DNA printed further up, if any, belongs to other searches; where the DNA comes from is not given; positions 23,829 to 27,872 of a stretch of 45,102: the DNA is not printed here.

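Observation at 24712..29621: One hairpin-ended ~150-175 bp repeat is inserted in frame in imuA, in imuB and twice in dnaE2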

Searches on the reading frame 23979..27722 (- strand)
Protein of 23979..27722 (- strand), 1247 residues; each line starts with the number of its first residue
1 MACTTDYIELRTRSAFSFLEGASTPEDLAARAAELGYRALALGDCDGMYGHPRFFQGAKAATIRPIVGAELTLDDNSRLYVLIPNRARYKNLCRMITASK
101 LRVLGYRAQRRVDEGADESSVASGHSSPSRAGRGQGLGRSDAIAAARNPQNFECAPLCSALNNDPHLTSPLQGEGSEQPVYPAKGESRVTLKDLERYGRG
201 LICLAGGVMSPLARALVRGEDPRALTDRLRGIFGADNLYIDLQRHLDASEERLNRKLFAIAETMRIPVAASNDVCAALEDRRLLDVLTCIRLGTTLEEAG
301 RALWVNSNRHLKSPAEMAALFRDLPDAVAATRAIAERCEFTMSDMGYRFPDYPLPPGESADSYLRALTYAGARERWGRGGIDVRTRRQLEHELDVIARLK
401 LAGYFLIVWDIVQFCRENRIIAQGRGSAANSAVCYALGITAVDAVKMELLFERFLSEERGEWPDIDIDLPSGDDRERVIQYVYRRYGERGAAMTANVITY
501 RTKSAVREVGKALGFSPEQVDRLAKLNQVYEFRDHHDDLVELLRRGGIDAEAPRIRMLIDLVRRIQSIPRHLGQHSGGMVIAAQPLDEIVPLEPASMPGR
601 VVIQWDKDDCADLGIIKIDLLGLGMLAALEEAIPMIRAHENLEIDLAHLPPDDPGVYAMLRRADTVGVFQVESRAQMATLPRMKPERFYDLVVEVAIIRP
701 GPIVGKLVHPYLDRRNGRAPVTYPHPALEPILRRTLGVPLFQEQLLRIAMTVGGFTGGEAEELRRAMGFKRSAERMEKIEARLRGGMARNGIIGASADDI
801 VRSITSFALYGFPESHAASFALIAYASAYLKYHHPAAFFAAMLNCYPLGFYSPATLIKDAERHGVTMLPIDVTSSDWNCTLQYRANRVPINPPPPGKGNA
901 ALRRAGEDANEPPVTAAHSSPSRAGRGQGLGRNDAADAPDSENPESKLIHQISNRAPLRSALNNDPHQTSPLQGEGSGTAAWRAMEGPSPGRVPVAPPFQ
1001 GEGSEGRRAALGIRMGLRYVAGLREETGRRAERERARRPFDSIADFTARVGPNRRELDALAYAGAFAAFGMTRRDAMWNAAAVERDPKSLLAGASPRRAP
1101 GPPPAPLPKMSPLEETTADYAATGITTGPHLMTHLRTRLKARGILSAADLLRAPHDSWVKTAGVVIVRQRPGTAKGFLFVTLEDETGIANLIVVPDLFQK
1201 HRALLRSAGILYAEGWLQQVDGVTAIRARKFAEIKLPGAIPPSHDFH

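Call 9: search_protein_families(library=pfam, proteins=[window:23979-27722:-])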
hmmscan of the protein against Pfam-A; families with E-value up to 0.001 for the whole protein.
window:23979-27722:- (1247 aa): 5 families
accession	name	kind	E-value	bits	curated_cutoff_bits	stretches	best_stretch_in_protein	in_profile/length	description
PF07733.18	DNA_pol3_alpha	-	2.9e-79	266.8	23.9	1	362-622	1-260/260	Bacterial DNA polymerase III alpha NTPase domain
PF17657.6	DNA_pol3_finger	-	6.4e-54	182.2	22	1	625-791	1-166/166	Bacterial DNA polymerase III alpha subunit finger domain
PF02811.25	PHP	-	2.4e-26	93.4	26.4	2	9-113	1-107/164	PHP domain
PF14579.12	HHH_6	-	1.1e-16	61.2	25.6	1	1012-1075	22-89/90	Helix-hairpin-helix motif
PF01336.31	tRNA_anti-codon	-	3.9e-05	23.9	27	1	1159-1228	1-69/75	OB-fold nucleic acid binding domain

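Call 63: search_solved_structures(query=window:23979-27722:-, max_evalue=1e-10, show_alignments=1)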
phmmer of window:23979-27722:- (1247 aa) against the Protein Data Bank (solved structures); distinct sequences matched with E-value up to 1e-10: 11.
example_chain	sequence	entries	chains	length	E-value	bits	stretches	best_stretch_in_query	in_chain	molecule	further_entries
2hpi_A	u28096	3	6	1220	2.3e-121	409.7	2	390-877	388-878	DNA polymerase III alpha subunit | DNA polymerase III subunit alpha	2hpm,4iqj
3e0d_A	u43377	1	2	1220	2.9e-120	406.1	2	390-877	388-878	DNA polymerase III subunit alpha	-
5fku_A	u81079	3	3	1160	5.7e-120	405.1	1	197-875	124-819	DNA POLYMERASE III SUBUNIT ALPHA | DNA POLYMERASE III ALPHA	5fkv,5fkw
2hnh_A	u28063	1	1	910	1.1e-119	404.2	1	197-875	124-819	DNA polymerase III alpha subunit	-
2hqa_A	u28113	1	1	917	1.1e-119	404.1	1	197-875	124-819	DNA polymerase III alpha subunit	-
5m1s_A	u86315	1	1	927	1.2e-119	404.1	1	197-875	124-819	DNA polymerase III subunit alpha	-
4jom_A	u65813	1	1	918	4.8e-119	402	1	197-875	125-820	DNA polymerase III subunit alpha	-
5lew_A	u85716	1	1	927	2e-111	376.8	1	188-878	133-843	DNA polymerase III subunit alpha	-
7pu7_A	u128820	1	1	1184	4e-111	375.8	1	188-878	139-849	DNA polymerase III subunit alpha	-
4gx8_A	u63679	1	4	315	1.1e-21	79.5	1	197-341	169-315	DNA polymerase III subunit epsilon,DNA polymerase III subunit alpha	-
4gx9_A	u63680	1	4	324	1.3e-21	79.3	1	197-341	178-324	DNA polymerase III subunit epsilon,DNA polymerase III subunit alpha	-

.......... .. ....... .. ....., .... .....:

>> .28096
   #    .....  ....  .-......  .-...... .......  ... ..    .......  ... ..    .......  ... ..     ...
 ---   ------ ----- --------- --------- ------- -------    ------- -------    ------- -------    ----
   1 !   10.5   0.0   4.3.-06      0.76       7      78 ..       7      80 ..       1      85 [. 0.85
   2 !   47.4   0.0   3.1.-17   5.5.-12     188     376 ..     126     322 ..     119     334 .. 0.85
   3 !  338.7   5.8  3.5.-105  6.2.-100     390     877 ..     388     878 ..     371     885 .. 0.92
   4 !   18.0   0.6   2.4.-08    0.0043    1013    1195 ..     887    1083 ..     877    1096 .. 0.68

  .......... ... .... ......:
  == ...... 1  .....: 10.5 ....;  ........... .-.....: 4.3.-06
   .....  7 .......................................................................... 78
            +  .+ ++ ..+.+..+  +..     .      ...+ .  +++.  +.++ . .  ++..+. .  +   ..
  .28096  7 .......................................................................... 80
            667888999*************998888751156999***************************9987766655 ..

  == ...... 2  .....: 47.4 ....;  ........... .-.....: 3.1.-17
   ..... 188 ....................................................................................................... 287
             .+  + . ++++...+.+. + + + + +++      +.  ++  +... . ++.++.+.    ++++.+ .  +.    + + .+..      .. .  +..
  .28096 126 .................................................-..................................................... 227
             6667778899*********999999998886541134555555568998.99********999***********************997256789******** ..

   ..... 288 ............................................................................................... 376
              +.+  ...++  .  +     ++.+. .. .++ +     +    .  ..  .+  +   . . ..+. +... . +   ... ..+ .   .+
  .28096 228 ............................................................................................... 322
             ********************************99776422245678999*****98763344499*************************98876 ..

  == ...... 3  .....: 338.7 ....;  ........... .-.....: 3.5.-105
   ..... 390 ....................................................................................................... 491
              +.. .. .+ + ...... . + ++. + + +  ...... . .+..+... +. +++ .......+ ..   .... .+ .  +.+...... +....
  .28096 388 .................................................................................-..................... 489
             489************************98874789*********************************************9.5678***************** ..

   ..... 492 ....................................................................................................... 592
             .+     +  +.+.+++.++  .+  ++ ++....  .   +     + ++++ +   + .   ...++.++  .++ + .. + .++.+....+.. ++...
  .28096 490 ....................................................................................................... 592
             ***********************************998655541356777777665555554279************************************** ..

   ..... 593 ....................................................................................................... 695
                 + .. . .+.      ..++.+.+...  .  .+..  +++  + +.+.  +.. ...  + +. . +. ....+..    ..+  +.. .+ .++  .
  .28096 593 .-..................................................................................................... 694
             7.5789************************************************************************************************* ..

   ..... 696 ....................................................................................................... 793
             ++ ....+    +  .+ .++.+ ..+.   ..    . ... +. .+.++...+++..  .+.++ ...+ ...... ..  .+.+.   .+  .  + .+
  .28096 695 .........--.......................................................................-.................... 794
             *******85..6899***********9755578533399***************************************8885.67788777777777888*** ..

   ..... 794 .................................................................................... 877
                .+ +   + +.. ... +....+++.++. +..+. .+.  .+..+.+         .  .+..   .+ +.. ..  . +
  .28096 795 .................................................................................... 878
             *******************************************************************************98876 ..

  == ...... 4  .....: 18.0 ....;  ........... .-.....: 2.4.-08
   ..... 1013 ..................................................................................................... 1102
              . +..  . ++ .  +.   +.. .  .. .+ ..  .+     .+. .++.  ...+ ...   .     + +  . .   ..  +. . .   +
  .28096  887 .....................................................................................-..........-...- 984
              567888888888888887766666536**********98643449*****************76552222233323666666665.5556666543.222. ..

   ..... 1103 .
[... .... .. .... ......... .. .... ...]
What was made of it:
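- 24693..25076 (-): Inserted array in DnaE2 between ...DWNCTLQ and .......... (C-site, 128 aa). Modules in mRNA order: D-type hairpin remnant, B hairpin, core, A hairpin, spacer, A' hairpin. Taq Pol III alpha has about 9 residues between the flanking aligned blocks (call 63).
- The DnaE2 sites fall between aligned blocks of solved Pol III alpha (call 63).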
